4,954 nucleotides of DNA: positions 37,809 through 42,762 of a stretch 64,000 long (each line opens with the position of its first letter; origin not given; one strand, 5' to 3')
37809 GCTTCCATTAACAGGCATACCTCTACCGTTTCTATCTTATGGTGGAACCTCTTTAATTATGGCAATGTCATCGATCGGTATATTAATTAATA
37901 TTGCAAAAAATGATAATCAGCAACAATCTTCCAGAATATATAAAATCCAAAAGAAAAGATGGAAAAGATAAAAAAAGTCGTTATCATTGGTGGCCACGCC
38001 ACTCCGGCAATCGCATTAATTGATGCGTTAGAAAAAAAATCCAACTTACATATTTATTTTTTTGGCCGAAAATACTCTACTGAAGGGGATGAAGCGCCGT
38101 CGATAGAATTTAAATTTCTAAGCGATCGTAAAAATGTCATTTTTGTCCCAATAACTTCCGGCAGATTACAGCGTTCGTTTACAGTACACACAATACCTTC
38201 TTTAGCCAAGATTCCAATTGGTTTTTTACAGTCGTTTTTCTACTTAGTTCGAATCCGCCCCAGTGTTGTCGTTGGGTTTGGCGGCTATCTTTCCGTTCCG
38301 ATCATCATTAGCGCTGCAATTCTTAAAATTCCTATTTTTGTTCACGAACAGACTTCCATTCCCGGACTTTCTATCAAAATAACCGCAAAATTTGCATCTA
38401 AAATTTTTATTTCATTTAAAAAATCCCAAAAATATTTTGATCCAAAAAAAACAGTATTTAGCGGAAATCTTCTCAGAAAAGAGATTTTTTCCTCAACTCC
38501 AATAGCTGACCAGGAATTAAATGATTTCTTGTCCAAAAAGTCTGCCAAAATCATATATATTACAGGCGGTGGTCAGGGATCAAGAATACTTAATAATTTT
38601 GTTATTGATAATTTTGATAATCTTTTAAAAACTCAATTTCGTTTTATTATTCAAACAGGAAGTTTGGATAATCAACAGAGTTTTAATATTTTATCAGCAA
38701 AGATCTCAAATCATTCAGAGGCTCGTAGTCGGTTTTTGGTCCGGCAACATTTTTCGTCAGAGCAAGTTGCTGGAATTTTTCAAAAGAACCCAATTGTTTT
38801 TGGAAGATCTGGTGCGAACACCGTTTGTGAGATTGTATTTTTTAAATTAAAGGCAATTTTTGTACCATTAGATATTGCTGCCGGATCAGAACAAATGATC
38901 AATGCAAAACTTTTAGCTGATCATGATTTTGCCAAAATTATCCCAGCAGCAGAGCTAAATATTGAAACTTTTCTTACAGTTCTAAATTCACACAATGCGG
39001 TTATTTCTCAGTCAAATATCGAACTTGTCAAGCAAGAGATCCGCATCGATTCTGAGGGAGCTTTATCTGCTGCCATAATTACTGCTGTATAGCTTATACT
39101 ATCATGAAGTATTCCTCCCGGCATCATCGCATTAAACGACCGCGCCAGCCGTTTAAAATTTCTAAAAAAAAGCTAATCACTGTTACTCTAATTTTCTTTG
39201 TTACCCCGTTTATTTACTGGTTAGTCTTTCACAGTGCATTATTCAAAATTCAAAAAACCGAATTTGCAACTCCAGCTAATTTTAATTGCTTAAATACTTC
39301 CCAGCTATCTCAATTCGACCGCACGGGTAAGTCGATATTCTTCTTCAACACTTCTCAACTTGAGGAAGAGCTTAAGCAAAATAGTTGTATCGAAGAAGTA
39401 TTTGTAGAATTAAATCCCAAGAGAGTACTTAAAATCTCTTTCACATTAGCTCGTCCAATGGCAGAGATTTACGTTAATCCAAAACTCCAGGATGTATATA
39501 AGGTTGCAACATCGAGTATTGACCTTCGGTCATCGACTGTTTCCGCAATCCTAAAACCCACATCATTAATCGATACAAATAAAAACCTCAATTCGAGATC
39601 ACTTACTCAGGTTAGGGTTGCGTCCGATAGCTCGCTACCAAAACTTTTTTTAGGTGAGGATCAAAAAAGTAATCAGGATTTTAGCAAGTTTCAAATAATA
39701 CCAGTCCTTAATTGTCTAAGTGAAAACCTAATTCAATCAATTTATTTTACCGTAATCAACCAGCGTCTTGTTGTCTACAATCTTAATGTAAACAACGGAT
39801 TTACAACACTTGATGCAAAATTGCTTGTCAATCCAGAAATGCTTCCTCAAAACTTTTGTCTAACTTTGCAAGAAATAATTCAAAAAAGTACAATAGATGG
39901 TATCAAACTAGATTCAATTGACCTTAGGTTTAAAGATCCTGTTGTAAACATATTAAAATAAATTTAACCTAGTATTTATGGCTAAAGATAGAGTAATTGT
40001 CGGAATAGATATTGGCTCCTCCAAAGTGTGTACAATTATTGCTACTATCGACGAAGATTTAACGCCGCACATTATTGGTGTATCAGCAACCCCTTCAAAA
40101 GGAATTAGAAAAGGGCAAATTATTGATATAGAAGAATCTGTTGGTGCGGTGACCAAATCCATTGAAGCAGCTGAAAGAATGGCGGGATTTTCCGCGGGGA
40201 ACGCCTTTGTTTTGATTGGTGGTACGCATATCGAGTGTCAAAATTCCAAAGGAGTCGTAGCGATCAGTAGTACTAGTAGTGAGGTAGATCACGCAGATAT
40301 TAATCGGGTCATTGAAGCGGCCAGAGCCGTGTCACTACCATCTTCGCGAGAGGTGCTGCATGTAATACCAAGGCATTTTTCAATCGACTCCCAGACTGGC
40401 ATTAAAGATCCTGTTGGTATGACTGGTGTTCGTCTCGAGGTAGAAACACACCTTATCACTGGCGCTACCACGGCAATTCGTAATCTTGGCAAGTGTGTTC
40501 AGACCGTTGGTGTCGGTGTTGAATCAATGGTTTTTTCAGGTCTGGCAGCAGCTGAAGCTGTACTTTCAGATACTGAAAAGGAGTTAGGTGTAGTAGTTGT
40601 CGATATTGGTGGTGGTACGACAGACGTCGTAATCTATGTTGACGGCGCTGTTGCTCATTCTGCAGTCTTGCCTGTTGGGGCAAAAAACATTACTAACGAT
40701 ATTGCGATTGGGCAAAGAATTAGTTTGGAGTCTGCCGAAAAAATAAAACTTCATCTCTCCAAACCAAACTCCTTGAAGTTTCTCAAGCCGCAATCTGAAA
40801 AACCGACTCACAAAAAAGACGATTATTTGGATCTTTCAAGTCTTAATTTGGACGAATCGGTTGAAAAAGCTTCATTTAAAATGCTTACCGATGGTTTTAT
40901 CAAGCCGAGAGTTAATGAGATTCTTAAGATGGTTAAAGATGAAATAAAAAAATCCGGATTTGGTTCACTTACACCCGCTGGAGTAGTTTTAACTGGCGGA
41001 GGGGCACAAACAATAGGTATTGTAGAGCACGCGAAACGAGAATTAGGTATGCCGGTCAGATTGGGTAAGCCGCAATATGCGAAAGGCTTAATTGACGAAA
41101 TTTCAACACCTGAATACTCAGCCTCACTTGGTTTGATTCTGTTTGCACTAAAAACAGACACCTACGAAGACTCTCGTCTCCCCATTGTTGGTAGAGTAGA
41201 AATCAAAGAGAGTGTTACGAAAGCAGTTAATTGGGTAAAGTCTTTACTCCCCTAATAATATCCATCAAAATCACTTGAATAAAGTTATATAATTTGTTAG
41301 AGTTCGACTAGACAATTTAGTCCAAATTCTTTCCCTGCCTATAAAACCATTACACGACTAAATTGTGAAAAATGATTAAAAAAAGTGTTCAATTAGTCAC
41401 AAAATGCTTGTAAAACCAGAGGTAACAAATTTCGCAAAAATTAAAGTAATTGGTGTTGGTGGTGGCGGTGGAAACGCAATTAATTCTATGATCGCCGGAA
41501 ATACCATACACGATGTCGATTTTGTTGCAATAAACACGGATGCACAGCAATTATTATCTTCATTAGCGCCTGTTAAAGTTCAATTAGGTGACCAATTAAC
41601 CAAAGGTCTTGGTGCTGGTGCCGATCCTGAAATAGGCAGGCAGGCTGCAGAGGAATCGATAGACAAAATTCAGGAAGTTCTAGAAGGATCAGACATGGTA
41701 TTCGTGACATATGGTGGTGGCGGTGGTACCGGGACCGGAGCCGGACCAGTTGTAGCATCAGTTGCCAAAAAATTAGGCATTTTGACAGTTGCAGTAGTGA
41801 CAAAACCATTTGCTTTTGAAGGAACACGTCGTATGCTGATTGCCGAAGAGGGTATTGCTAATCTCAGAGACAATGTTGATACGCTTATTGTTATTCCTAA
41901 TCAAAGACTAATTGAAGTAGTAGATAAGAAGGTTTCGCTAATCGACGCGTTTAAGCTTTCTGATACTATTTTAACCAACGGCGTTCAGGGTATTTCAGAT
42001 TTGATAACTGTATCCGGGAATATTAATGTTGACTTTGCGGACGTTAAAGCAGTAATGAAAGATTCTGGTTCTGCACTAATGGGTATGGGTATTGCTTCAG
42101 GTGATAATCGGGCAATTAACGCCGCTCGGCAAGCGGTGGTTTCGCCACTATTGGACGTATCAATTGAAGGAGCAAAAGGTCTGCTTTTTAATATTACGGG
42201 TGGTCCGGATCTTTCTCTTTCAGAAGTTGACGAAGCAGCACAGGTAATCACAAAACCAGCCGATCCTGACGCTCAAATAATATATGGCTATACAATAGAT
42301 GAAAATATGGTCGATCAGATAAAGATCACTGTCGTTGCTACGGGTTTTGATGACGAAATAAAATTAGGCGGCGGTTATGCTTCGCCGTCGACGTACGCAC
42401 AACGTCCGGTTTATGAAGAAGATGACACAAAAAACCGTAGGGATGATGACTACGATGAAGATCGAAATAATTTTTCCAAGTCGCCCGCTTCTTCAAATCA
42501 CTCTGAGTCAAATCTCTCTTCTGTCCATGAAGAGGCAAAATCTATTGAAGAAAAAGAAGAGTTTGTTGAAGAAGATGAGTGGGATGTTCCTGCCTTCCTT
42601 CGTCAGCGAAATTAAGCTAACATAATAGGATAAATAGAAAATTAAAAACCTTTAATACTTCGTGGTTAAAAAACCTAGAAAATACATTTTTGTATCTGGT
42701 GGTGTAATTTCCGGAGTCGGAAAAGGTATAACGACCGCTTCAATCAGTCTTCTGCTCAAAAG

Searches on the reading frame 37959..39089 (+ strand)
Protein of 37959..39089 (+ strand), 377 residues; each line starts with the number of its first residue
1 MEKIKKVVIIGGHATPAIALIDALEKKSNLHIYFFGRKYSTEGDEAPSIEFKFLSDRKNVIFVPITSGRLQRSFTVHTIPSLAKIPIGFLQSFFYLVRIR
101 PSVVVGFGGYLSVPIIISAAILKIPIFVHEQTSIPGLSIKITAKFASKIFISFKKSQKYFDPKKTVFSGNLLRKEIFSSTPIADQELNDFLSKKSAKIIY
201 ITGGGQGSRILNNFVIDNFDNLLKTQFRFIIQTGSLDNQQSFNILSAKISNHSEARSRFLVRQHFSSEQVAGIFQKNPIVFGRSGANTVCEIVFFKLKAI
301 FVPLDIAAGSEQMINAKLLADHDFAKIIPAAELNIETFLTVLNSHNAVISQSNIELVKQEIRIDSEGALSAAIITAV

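Call 8: search_protein_families(library=pfam, proteins=[window:37959-39089:+], max_evalue=0.001)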
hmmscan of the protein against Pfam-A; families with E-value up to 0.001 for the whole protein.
window:37959-39089:+ (377 aa): 3 families
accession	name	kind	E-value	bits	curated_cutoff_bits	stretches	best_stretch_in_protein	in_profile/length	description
PF03033.26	Glyco_transf_28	-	3.9e-23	82.5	26.2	1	11-151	9-139/139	Glycosyltransferase family 28 N-terminal domain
PF04101.22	Glyco_tran_28_C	-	1.5e-19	71.1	22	1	198-342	1-137/166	Glycosyltransferase family 28 C-terminal domain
PF08660.17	Alg14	-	0.00012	22.6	27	1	11-128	8-121/171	Oligosaccharide biosynthesis protein Alg14 like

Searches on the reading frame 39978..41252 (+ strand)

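Call 8: search_protein_families(library=pfam, proteins=[window:39978-41252:+], max_evalue=0.001)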
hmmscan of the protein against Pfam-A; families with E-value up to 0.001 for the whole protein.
window:39978-41252:+ (425 aa): 7 families
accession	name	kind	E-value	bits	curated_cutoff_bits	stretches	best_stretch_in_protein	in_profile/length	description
PF14450.12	FtsA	-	1.7e-33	116.2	31.8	2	206-385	1-127/127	Cell division protein FtsA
PF02491.25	SHS2_FTSA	-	6.3e-32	110.2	25.4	1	82-161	1-79/79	SHS2 domain inserted in FTSA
PF11104.14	PilM_2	-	4.5e-08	32.9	27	1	189-267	166-244/340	Type IV pilus assembly protein PilM;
PF06723.19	MreB_Mbl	-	1.9e-07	30.7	27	1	188-363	130-304/327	MreB/Mbl protein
PF06277.17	EutA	-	5.6e-07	29.2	27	1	174-242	116-182/475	Ethanolamine utilisation protein EutA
PF02541.22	Ppx-GppA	-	2e-06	27.9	27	1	192-257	101-166/285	Ppx/GppA phosphatase family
PF01968.24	Hydantoinase_A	-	1.3e-05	25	22.9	0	183-228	56-104/291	Hydantoinase/oxoprolinase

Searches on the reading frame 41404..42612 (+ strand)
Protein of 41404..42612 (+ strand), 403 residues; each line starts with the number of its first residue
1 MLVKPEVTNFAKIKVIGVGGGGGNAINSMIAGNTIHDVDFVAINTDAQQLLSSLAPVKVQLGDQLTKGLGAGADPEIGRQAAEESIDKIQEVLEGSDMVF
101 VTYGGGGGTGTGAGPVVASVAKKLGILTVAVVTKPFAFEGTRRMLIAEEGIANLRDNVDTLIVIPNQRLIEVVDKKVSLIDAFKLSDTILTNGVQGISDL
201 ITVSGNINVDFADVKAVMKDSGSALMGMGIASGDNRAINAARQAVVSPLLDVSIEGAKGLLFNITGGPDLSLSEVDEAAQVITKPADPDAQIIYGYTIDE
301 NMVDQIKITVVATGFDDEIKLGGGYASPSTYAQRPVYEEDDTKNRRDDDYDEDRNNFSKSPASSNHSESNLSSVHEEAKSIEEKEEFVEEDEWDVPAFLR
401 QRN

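Call 8: search_protein_families(library=pfam, proteins=[window:41404-42612:+], max_evalue=0.001)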
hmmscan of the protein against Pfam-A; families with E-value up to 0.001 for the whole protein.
window:41404-42612:+ (403 aa): 2 families
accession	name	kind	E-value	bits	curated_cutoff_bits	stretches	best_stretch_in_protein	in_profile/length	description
PF00091.31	Tubulin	-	2.3e-50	171.9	33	1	12-173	1-189/190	Tubulin/FtsZ family, GTPase domain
PF12327.13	FtsZ_C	-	6.5e-36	123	27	1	222-316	1-95/95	FtsZ family, C-terminal domain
